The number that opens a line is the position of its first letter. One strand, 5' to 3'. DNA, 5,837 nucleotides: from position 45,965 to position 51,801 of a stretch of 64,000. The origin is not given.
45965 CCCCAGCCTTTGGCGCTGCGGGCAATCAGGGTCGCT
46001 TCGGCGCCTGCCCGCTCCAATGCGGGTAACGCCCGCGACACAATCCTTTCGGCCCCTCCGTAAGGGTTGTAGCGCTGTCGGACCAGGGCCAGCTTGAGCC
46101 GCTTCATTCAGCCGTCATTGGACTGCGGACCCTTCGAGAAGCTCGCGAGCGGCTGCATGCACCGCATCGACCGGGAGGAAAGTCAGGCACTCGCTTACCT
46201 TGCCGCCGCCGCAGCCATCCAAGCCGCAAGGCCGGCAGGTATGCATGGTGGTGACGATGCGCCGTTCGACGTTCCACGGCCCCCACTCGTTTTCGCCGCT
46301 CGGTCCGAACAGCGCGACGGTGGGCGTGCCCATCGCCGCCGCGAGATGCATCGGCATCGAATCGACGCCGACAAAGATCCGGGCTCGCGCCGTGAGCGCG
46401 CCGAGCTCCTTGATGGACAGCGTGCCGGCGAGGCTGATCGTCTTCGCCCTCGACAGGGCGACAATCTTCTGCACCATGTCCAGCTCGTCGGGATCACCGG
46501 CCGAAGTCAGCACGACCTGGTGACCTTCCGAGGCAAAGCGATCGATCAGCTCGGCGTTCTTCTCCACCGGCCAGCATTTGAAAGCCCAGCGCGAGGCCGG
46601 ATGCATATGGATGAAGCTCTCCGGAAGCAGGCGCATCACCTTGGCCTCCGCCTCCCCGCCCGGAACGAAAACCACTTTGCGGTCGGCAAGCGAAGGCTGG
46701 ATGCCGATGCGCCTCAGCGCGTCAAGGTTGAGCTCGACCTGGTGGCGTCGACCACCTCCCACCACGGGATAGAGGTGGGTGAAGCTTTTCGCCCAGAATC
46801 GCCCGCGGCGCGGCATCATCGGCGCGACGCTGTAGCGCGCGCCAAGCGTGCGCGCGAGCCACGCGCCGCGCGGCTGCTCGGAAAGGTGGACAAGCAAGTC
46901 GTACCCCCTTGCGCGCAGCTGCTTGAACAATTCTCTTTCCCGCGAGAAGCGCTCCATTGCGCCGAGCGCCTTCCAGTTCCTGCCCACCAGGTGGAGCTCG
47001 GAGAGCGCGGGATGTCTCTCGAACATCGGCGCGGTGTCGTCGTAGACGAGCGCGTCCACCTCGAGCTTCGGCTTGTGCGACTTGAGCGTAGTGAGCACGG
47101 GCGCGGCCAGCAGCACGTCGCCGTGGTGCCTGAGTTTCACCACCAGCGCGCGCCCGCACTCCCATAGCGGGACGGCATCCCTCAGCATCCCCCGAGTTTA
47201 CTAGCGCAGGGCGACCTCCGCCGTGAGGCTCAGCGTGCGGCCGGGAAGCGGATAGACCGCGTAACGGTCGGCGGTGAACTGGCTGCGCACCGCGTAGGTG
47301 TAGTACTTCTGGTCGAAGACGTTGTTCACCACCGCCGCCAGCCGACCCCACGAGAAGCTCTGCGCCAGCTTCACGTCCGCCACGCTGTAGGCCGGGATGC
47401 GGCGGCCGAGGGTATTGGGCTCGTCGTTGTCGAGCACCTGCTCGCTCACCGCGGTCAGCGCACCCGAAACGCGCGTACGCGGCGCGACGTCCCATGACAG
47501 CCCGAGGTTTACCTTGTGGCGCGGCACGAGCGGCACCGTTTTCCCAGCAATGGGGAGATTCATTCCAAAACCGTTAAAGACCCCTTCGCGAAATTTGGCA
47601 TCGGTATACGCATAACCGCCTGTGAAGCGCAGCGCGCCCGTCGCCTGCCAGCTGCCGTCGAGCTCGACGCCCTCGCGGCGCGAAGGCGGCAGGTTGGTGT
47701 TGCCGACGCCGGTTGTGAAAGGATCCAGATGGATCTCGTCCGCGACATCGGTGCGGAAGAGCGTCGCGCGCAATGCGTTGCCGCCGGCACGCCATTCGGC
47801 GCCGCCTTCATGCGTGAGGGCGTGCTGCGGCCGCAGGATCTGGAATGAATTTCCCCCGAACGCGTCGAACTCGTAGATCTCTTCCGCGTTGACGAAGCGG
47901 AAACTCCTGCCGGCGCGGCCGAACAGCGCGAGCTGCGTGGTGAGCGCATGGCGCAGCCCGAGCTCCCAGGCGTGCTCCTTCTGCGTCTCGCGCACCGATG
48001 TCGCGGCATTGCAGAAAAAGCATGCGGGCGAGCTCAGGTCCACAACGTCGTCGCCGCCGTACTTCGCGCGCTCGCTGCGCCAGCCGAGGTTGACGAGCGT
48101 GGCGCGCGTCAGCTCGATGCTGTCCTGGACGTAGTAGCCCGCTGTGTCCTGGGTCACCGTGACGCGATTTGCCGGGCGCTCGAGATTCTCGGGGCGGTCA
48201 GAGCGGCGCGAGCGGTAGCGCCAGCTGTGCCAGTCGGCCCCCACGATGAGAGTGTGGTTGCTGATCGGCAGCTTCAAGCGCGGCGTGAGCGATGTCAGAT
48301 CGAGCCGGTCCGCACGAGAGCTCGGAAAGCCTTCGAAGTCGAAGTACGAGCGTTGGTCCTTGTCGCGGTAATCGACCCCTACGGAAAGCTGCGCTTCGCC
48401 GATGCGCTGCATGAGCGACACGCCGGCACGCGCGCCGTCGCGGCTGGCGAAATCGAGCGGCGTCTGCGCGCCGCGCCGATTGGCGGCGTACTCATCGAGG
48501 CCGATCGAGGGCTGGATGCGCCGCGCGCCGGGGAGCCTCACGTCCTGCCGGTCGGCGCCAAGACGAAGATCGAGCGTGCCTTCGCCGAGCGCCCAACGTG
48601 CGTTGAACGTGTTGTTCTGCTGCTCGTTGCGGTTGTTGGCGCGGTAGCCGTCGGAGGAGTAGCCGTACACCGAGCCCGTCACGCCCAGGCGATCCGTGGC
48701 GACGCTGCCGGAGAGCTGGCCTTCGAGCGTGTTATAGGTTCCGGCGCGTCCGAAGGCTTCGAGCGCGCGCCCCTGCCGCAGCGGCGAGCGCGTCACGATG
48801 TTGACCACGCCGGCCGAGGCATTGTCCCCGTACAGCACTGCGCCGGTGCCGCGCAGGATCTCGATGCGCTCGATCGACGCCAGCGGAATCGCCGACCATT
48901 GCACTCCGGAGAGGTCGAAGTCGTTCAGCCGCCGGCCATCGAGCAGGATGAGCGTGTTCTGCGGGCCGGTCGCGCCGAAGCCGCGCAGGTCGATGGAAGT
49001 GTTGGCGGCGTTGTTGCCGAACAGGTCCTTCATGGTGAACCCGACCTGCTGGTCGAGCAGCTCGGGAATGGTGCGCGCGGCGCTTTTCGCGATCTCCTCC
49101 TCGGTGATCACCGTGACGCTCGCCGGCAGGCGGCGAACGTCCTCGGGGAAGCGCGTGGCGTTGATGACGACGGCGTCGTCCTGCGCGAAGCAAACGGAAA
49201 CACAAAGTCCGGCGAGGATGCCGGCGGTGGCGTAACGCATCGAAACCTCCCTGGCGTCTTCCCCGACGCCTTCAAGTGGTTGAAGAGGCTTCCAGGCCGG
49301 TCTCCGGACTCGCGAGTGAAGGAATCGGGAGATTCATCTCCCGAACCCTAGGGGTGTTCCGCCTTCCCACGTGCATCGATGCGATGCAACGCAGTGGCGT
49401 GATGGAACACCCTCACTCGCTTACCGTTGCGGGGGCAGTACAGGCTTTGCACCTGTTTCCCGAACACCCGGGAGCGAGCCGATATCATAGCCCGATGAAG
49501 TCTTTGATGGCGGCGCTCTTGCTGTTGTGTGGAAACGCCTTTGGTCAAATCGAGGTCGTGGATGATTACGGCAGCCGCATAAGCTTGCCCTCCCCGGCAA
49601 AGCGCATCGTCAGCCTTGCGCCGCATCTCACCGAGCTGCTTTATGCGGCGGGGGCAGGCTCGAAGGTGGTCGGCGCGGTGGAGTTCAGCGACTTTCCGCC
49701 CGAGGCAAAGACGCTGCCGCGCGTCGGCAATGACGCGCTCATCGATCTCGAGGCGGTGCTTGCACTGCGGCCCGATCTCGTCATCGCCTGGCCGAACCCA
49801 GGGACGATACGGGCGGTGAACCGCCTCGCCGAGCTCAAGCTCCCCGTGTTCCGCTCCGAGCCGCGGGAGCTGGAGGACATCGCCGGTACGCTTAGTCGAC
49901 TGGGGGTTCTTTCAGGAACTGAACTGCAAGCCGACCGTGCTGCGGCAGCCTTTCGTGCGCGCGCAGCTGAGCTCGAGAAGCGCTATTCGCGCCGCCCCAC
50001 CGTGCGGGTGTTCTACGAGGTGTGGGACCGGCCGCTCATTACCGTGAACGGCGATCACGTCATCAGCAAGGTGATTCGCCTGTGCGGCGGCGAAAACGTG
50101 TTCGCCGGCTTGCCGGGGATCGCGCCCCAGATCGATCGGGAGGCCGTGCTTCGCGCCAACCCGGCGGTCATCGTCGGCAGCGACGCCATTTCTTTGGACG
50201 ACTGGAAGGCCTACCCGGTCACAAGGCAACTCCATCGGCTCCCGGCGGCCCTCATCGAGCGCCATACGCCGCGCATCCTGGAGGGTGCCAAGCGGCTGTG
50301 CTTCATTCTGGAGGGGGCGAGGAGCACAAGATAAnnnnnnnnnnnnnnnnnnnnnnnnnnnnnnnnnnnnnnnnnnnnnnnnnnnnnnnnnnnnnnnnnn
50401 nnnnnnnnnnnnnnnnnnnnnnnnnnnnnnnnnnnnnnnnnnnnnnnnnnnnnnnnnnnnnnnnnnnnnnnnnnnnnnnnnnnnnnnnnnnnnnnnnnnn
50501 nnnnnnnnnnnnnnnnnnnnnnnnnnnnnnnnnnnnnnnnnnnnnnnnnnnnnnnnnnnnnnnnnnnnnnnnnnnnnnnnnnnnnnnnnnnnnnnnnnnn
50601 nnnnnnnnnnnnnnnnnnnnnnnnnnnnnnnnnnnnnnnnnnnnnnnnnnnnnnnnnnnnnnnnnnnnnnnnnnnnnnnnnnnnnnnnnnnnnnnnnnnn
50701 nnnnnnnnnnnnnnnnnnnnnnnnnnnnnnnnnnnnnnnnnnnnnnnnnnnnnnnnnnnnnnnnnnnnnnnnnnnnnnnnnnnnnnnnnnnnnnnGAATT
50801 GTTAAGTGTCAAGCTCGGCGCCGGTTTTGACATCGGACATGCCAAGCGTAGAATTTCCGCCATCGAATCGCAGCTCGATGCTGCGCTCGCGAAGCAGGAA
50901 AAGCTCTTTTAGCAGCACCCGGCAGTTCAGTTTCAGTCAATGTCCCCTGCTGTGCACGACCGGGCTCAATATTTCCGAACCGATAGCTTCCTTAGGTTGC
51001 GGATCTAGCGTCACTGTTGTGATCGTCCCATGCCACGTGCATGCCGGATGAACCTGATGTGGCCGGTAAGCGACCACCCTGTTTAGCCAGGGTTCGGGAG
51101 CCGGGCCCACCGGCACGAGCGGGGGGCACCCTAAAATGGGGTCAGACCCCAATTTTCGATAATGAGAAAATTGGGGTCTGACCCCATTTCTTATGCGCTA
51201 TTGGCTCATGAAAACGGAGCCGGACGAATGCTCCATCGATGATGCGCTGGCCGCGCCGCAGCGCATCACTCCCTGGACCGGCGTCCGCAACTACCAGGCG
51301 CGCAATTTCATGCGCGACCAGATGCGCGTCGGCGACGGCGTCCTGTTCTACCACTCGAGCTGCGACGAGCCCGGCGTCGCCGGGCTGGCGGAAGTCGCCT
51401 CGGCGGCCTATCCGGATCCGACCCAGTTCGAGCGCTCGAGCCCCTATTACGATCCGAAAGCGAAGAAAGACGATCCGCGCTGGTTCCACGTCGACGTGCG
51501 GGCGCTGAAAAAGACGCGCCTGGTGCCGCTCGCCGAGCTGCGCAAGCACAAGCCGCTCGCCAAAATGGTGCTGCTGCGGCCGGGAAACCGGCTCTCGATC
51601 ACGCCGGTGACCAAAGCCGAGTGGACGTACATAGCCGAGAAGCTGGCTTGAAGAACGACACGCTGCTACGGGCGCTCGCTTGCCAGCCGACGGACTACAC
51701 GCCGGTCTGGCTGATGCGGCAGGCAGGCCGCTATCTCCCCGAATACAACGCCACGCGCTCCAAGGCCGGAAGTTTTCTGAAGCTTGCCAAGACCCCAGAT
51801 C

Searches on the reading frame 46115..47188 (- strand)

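Call 27: search_protein_families(library=pfam, proteins=[window:46115-47188:-], max_evalue=0.001)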
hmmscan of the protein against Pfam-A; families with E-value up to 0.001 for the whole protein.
window:46115-47188:- (357 aa): 1 family
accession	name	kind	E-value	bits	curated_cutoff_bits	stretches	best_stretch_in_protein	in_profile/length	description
PF01075.23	Glyco_transf_9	-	1.3e-38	133.2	22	1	85-321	2-236/247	Glycosyltransferase family 9 (heptosyltransferase)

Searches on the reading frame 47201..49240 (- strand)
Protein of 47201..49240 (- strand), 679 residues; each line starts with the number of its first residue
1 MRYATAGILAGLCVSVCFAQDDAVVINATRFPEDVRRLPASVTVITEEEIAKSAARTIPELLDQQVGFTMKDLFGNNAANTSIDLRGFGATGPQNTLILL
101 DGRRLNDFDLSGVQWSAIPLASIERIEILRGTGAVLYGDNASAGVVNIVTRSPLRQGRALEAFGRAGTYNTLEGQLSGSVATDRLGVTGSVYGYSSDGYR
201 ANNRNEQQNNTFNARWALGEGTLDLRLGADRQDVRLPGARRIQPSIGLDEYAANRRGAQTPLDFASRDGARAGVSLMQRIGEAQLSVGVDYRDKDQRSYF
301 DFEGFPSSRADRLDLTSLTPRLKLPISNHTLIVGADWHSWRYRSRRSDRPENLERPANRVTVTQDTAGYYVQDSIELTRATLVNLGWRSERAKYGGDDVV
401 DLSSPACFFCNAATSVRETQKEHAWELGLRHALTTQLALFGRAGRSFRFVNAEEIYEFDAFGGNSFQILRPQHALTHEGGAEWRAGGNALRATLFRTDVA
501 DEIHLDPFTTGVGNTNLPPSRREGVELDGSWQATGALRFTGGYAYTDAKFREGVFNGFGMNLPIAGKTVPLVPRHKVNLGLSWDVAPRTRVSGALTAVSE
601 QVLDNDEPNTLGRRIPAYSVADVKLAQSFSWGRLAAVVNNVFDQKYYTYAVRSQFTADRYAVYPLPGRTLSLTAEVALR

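Call 27: search_protein_families(library=pfam, proteins=[window:47201-49240:-], max_evalue=0.001)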
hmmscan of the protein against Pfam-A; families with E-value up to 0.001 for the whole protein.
window:47201-49240:- (679 aa): 2 families
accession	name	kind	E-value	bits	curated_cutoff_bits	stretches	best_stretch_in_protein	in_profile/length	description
PF00593.30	TonB_dep_Rec_b-barrel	-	6.5e-41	142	27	1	202-641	7-436/436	TonB dependent receptor-like, beta-barrel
PF07715.20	Plug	-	5.1e-25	88.5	23.9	1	35-145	2-107/107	TonB-dependent Receptor Plug Domain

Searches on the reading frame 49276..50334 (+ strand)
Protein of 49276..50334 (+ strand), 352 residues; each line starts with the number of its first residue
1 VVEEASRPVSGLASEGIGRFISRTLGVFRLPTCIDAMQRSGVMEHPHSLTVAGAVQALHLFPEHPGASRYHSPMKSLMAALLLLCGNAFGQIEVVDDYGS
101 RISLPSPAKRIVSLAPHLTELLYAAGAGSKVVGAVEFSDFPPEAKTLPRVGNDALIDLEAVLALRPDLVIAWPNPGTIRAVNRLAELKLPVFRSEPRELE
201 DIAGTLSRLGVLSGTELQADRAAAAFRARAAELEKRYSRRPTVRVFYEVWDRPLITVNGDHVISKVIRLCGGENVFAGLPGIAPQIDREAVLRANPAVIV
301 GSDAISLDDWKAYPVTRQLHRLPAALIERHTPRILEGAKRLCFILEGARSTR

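Call 27: search_protein_families(library=pfam, proteins=[window:49276-50334:+], max_evalue=0.001)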
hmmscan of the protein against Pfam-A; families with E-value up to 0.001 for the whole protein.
window:49276-50334:+ (352 aa): 1 family
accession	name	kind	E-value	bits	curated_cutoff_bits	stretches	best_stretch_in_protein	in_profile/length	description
PF01497.23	Peripla_BP_2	-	1.7e-20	73.9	27.5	1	111-304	1-200/235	Periplasmic binding protein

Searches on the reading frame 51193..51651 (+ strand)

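Call 79: search_protein_families(library=pfam, proteins=[window:51193-51651:+], max_evalue=0.01)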
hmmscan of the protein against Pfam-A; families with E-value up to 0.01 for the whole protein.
window:51193-51651:+ (152 aa): 1 family
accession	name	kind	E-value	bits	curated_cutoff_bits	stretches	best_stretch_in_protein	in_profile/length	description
PF01878.24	EVE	-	5.9e-54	182.4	23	1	2-149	1-144/145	EVE domain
